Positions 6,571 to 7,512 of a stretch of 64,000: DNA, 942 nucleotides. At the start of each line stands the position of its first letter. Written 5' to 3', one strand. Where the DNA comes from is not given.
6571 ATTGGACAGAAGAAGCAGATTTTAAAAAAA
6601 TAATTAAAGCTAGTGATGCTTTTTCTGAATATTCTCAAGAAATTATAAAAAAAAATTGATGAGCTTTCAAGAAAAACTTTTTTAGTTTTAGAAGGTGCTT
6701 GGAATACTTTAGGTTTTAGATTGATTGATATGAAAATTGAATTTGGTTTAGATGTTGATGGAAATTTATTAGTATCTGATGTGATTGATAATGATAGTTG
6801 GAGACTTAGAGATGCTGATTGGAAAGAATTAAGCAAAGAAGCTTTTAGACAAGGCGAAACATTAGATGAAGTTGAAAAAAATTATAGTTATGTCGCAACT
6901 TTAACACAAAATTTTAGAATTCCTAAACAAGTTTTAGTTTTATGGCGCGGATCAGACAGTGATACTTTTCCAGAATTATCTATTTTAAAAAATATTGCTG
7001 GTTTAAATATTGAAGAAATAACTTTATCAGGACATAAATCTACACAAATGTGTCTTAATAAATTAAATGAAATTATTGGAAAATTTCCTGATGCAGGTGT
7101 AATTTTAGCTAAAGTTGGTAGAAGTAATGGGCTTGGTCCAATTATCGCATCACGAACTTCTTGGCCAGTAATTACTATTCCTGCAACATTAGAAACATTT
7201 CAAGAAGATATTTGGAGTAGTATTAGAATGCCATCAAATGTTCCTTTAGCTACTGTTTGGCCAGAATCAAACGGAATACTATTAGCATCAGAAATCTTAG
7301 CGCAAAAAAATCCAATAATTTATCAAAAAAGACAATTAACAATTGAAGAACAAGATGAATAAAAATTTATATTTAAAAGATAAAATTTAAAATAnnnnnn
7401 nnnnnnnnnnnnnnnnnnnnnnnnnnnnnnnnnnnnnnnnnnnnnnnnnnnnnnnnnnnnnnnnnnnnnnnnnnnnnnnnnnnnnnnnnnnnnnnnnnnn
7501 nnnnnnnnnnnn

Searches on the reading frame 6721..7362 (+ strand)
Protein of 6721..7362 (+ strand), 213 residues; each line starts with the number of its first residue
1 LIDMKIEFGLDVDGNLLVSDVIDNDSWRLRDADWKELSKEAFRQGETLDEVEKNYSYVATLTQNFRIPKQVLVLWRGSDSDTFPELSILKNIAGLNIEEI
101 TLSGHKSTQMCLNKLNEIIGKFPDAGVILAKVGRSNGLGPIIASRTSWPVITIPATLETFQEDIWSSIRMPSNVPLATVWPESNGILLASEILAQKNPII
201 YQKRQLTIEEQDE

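Call 3: search_protein_families(library=pfam, proteins=[window:6721-7362:+])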
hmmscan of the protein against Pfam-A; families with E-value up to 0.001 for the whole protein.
window:6721-7362:+ (213 aa): 2 families
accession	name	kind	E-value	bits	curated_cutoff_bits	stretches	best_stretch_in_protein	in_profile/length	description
PF00731.26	AIRC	-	1.7e-17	63.8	30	1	77-205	7-139/148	AIR carboxylase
PF01259.24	SAICAR_synt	-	2.7e-09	37.6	20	1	1-56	168-227/233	SAICAR synthetase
